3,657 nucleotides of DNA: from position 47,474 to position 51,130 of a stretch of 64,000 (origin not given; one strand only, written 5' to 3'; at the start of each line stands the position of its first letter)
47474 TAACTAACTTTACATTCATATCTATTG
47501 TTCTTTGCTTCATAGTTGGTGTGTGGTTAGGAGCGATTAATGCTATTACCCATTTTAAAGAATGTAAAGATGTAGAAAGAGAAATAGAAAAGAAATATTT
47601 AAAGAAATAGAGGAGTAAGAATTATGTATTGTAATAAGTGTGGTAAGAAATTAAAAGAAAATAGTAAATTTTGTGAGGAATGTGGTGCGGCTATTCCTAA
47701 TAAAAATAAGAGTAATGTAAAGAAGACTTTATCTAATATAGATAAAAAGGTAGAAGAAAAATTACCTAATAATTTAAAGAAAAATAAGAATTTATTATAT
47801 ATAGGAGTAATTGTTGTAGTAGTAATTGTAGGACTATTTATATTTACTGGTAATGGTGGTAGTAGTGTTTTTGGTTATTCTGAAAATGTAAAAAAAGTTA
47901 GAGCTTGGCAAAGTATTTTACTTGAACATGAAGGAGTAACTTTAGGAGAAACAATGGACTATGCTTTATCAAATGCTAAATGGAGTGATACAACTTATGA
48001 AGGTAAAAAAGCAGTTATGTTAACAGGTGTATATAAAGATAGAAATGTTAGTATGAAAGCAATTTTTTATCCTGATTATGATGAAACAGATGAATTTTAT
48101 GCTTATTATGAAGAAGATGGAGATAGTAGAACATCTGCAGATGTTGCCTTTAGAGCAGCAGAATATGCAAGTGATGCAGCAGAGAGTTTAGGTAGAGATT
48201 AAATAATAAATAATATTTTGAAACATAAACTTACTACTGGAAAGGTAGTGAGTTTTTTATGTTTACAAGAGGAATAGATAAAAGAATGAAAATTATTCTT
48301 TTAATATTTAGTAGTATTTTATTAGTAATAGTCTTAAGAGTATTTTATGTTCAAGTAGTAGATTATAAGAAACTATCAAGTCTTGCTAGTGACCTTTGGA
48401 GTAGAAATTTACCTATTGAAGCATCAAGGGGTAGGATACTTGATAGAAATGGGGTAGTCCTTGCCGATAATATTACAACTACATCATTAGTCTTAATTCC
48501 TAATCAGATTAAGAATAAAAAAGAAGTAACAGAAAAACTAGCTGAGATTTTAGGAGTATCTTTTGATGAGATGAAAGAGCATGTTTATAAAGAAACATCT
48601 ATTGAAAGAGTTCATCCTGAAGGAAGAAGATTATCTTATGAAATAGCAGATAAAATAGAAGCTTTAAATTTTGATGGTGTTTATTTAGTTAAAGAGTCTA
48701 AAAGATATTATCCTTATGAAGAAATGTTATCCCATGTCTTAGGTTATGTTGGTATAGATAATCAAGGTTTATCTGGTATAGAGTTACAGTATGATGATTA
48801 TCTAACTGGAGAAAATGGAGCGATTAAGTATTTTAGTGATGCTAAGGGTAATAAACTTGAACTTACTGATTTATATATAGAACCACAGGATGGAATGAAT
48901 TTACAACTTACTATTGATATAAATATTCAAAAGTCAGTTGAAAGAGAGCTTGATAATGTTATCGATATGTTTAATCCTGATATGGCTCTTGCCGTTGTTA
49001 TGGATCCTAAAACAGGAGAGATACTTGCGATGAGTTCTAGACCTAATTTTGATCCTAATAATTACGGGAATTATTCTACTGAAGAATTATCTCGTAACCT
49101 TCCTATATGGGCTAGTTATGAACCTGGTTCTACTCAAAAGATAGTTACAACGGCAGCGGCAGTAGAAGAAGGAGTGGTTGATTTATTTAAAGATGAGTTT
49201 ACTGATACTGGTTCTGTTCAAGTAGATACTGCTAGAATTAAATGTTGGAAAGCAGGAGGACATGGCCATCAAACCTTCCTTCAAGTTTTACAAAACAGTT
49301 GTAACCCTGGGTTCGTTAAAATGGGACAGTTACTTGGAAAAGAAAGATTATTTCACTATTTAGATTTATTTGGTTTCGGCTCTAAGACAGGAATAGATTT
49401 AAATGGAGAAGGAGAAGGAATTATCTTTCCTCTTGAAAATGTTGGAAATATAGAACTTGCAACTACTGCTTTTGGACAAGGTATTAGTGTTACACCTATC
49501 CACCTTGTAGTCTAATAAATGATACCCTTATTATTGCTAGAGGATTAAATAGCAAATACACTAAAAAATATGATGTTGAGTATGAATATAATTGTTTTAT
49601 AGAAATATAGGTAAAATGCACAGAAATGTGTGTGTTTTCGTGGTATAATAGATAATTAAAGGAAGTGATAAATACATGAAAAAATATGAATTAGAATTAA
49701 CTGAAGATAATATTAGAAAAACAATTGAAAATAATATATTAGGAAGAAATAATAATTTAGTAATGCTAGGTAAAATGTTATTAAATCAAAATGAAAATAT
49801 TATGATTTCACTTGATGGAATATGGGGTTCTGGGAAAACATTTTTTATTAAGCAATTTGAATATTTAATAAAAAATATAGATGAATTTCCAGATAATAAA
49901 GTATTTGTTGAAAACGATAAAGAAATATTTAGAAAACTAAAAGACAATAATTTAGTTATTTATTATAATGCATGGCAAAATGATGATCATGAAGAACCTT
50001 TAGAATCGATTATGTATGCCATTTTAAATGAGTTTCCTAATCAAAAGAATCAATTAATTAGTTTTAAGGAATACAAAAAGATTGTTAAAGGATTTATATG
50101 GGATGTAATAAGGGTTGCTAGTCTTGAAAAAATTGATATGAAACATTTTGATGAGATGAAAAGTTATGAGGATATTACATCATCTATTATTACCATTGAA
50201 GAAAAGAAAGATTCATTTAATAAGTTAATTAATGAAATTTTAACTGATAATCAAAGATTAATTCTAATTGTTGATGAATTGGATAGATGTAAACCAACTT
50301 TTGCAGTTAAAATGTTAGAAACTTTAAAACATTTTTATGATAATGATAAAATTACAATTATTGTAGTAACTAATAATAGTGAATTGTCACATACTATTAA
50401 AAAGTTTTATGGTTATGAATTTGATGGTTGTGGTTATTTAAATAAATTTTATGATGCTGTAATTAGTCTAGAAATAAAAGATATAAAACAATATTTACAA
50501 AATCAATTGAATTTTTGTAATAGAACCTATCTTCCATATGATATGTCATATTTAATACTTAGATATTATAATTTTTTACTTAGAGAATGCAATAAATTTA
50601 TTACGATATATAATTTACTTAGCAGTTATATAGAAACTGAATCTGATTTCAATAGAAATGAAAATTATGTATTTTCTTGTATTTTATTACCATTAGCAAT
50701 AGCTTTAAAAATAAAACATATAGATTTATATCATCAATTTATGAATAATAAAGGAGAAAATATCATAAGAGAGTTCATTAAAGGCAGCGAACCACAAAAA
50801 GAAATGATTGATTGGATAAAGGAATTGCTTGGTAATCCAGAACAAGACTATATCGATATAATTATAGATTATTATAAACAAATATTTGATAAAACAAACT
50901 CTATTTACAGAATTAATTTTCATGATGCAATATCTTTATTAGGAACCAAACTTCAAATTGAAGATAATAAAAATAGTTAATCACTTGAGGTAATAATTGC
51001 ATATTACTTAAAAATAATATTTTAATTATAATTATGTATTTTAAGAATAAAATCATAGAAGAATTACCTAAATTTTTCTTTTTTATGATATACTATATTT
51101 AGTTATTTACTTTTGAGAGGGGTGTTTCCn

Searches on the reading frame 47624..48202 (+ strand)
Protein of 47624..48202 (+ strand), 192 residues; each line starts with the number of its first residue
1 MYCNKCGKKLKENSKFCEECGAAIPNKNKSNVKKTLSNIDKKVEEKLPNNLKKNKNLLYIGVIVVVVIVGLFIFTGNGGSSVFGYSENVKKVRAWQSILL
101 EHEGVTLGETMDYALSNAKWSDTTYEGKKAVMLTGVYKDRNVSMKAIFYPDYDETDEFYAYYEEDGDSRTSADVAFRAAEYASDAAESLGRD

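Call 5: search_protein_families(library=pfam, proteins=[window:47624-48202:+], max_evalue=0.01)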
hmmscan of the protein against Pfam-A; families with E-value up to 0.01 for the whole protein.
window:47624-48202:+ (192 aa): 4 families
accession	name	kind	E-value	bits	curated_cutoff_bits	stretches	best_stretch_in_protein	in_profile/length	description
PF13240.11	Zn_Ribbon_1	-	1.4e-07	31.5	25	1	2-23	1-22/23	zinc-ribbon domain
PF09716.15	ETRAMP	-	0.00011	22.6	29.1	1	20-76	27-72/81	Malarial early transcribed membrane protein (ETRAMP)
PF13248.11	Zn_ribbon_3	-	0.00016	21.5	27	1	2-22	4-24/26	zinc-ribbon domain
PF12773.13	DZR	-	0.00038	21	27.3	1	3-25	1-23/45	Double zinc ribbon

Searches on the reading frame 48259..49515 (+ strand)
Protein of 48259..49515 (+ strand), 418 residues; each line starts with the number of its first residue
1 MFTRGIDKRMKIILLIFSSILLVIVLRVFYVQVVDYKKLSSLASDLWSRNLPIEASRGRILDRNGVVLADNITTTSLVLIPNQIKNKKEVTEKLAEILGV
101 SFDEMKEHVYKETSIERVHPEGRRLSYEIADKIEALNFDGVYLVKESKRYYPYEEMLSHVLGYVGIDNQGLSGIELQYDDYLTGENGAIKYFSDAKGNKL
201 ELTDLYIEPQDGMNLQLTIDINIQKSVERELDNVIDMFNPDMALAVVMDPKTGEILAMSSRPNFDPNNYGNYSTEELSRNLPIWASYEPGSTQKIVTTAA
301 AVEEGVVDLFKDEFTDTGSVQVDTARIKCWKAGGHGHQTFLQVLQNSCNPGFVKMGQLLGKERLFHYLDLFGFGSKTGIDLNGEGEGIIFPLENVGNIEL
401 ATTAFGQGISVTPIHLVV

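Call 5: search_protein_families(library=pfam, proteins=[window:48259-49515:+], max_evalue=0.01)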
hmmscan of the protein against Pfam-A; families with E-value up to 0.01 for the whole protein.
window:48259-49515:+ (418 aa): 3 families
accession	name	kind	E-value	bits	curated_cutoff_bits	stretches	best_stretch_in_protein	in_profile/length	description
PF00905.27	Transpeptidase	-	2.5e-43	148.8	22.1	1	244-417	2-168/299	Penicillin binding protein transpeptidase domain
PF03717.20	PBP_dimer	-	2e-28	100.5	24.4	1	53-201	2-177/180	Penicillin-binding Protein dimerisation domain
PF21922.1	PBP_dimer_2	-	0.00021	21.9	27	1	148-187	24-62/83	Penicillin binding protein A dimerisation domain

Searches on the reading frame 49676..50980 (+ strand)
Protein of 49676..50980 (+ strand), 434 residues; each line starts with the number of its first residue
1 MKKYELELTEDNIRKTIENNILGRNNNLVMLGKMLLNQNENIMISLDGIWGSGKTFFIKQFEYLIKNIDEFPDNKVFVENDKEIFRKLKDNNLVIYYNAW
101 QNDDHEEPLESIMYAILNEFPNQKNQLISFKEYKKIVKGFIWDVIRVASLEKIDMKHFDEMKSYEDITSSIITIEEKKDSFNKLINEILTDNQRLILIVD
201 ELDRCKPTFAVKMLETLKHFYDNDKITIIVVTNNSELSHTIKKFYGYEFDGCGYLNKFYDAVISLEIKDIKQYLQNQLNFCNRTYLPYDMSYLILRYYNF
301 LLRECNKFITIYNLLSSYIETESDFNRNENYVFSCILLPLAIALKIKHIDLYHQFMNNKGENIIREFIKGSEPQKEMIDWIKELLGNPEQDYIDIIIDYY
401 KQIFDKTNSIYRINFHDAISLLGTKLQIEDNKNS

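Call 5: search_protein_families(library=pfam, proteins=[window:49676-50980:+], max_evalue=0.01)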
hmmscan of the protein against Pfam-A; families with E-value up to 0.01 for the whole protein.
window:49676-50980:+ (434 aa): 7 families
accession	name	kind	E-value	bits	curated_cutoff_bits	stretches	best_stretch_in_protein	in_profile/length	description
PF07693.20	KAP_NTPase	-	1.4e-31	110.3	20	1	33-267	10-227/293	KAP family P-loop domain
PF13401.12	AAA_22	-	6.1e-07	30.2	27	1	43-238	7-127/130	AAA domain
PF13173.12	AAA_14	-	0.00024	21.5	27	0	176-235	44-100/129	AAA domain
PF24883.2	NPHP3_N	-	0.00026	21.7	24.8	0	175-228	103-157/164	Nephrocystin 3, N-terminal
PF06745.19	ATPase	-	0.0012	18.7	26.6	0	43-80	21-56/231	KaiC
PF02367.23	TsaE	-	0.0053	17.1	26.6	0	28-61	7-41/128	Threonylcarbamoyl adenosine biosynthesis protein TsaE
PF05729.18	NACHT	-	0.0081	16.4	26.7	0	178-210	66-98/167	NACHT domain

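Call 47: search_protein_families(library=padloc, proteins=[window:49676-50980:+], max_evalue=0.001)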
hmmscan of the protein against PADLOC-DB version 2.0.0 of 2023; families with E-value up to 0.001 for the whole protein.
window:49676-50980:+ (434 aa): 7 families
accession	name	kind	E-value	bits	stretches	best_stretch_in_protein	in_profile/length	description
PDLC04959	PDC-S20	-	3e-45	153.6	1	14-374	13-373/464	-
PDLC04956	PDC-S20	-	6.9e-32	109.4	1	46-272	38-259/450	-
PDLC04958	PDC-S20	-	1.6e-29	101.5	1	21-286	5-274/458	-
PDLC04957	PDC-S20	-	2.2e-27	94.6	1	26-276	15-267/446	-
PDLC02209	QatA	-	4.7e-09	33.4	1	136-244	144-253/646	-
PDLC02361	PifA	-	5.5e-08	29.8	1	37-263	36-251/720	PifA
PDLC02210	QatA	-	8.3e-08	29.2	1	176-246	185-256/593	-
